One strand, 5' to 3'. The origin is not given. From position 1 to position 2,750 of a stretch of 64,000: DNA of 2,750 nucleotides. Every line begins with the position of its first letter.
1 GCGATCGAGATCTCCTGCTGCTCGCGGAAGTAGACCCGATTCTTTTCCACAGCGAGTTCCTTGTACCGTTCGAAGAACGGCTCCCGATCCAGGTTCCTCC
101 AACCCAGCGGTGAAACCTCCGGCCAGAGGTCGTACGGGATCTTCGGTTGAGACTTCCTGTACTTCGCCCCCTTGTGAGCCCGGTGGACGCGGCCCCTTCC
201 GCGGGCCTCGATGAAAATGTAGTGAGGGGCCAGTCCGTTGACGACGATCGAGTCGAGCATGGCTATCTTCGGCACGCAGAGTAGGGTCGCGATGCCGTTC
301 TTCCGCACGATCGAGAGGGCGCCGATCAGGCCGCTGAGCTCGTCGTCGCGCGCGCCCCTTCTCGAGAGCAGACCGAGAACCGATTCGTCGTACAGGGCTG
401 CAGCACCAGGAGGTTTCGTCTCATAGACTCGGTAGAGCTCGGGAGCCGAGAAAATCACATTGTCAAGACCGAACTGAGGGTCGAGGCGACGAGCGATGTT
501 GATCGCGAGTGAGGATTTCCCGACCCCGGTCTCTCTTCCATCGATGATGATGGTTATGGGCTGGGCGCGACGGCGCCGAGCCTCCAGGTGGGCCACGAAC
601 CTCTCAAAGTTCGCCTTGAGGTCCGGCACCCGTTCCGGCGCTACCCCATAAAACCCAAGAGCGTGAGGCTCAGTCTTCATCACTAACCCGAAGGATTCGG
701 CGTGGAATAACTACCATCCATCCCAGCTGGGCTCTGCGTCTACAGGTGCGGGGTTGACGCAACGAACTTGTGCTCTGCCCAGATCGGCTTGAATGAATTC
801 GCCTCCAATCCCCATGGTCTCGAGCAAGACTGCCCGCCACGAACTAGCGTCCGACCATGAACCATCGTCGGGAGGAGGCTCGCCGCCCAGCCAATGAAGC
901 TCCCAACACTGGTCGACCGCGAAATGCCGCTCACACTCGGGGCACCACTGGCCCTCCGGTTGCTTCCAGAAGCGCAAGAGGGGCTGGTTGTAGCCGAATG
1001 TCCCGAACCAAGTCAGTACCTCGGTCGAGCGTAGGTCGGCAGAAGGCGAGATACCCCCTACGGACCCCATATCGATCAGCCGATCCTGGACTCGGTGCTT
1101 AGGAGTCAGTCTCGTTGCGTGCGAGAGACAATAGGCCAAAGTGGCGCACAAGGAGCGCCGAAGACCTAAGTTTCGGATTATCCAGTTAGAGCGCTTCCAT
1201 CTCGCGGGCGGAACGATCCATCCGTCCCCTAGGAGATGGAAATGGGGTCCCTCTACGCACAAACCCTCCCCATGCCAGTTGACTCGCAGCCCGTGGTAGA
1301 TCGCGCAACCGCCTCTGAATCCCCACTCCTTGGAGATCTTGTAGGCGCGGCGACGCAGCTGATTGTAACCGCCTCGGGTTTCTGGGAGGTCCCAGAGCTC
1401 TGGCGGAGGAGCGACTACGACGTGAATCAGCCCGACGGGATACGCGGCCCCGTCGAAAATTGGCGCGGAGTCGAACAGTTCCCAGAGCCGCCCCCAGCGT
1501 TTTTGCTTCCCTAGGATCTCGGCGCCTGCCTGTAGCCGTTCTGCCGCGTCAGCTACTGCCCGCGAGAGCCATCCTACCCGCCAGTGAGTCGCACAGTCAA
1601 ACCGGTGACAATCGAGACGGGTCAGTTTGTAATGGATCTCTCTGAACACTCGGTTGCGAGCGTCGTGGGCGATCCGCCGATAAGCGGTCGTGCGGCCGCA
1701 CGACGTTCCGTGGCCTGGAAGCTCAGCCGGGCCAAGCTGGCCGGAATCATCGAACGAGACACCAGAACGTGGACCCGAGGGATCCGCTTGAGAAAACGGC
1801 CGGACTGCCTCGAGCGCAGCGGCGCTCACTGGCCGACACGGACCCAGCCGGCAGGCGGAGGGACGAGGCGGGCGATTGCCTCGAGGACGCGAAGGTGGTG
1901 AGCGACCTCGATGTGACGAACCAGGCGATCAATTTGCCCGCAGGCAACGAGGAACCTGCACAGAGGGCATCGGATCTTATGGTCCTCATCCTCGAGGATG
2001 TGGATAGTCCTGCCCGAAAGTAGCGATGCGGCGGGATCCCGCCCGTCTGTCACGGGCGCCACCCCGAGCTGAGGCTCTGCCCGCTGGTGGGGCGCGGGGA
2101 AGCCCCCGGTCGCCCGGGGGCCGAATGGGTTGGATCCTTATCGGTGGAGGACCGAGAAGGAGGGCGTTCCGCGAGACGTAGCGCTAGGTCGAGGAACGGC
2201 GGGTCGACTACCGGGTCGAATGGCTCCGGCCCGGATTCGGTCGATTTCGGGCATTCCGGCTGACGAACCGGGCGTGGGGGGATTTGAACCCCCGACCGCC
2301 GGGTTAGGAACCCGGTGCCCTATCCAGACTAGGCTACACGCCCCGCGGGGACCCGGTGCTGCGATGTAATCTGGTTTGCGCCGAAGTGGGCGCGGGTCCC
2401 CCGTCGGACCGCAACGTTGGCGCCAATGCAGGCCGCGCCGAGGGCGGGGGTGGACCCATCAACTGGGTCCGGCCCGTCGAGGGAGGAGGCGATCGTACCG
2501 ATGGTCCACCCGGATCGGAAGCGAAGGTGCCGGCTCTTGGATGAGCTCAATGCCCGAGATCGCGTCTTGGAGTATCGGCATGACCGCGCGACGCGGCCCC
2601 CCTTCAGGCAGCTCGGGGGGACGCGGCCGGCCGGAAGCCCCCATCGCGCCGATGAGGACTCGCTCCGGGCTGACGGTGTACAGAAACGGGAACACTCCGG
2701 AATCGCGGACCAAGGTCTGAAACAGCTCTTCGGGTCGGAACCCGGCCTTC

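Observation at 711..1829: Rep-like protein with Y-x3-K preceding the HUH motif (non-canonical motif order)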

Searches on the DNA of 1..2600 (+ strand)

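Call 17: search_dna_similar(query=window:1-2268:+, collection=phages, mode=distant)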
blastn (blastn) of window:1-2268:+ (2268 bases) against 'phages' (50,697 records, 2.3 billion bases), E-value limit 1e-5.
No match.

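Call 93: search_rna_families(source=window, start=1, end=2600, threshold=evalue, max_evalue=1)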
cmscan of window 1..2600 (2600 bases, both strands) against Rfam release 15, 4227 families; matches with E-value up to 1: 2.
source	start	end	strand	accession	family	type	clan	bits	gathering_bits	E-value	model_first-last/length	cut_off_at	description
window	2269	2343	-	RF00005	tRNA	Gene; tRNA;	CL00001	69.2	29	2.1e-14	1-71/71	no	tRNA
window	2252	2337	-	RF00233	Tymo_tRNA-like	Cis-reg;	-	25.3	40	0.017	1-84/84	no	Tymovirus/Pomovirus/Furovirus tRNA-like 3' UTR element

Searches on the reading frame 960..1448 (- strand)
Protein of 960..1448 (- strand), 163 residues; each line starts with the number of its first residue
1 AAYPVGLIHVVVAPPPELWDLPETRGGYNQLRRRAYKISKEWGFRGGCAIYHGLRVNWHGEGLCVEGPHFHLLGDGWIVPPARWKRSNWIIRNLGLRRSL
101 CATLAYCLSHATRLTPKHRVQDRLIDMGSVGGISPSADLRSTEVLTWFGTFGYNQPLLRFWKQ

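Call 59: predict_structure(alignment_id=A5)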
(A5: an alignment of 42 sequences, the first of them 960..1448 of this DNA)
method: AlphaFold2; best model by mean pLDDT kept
length: 163 residues; sequences in the alignment: 42
mean_pLDDT: 79.3   pTM: 0.76
mean pLDDT of the five models: 79.3, 78.7, 77.5, 77.3, 77.1
residues with pLDDT >= 90: 84; 70-90: 33; 50-70: 18; < 50: 28
segments of 3 or more residues with pLDDT < 50: 1-3, 118-139, 161-163
pLDDT, mean of each block of 10 residues (from residue 1): 69 96 90 95 94 87 90 87 72 93 94 66 45 42 88 70 44
secondary structure, 60 per line:
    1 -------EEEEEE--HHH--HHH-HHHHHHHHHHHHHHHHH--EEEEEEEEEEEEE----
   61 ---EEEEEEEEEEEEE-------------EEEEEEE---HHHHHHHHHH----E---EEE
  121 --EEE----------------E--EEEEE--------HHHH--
elements in order: E8-13 H25-41 E44-56 E64-76 E90-96 H100-109 E118-120 E123-125 E145-149 H158-161

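Call 62: fold_search(model_id=the predicted structure, library=pdb)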
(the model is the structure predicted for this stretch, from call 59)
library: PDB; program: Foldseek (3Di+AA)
matches with E <= 10: 345; with E <= 0.001: 0
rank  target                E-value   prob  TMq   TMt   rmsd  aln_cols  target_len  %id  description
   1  2vhg_B                2.0e-01  0.14  0.23  0.27  10.3       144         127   13  Crystal Structure of the ISHp608 Transposase in Complex with Right End 31-mer DNA (released 2008-02-19)
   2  9pqf                  2.4e-01  0.54  0.32  0.42   6.0       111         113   14  Xray crystal structure of Vientovirus FB Rep endonuclease domain 2-114 with Mg2+ ion (released 2026-02-25)
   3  4ybb_AF               3.3e-01  0.25  0.28  0.37   6.5       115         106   10  High-resolution structure of the Escherichia coli ribosome (released 2015-03-18)
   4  2vhg_A                3.3e-01  0.12  0.22  0.26  10.4       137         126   13  Crystal Structure of the ISHp608 Transposase in Complex with Right End 31-mer DNA (released 2008-02-19)
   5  4ush_B                3.3e-01  0.09  0.19  0.25   8.8       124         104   10  Nitrogen regulatory protein PII from Chlamydomonas reinhardtii in unliganded state (released 2014-12-03)
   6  1osc_E                3.7e-01  0.33  0.30  0.39   8.1       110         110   11  Crystal structure of rat CUTA1 at 2.15 A resolution (released 2003-11-25)
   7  2zom_C                3.7e-01  0.18  0.25  0.32  10.6       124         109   10  Crystal structure of CutA1 from Oryza sativa (released 2009-05-26)
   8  1osc_F                3.9e-01  0.23  0.28  0.36   9.6       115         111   11  Crystal structure of rat CUTA1 at 2.15 A resolution (released 2003-11-25)
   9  1xk8_D                4.1e-01  0.33  0.30  0.40   9.1       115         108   10  Divalent cation tolerant protein CUTA from Homo sapiens O60888 (released 2004-10-19)
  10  1osc_D                4.1e-01  0.25  0.28  0.36   8.1       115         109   11  Crystal structure of rat CUTA1 at 2.15 A resolution (released 2003-11-25)
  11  7l85_A                4.1e-01  0.10  0.19  0.26  12.1       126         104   12  Designed tetrahedral nanoparticle T33-31 presenting BG505 SOSIP trimers (released 2021-08-04)
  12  6spe_f                5.9e-01  0.20  0.28  0.37   6.2        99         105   17  Pseudomonas aeruginosa 30s ribosome from a clinical isolate (released 2019-10-16)
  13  6t76_C                6.2e-01  0.13  0.24  0.33   9.7       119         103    8  PII-like protein CutA from Nostoc sp. PCC 7120 in apo form (released 2020-07-22)
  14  2a6m_A                6.6e-01  0.08  0.21  0.25  10.6       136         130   15  Crystal Structure of the ISHp608 Transposase (released 2005-10-25)
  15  7m4u_f                7.0e-01  0.21  0.30  0.40   6.7       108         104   13  A. baumannii Ribosome-Eravacycline complex: 30S (released 2021-05-19)
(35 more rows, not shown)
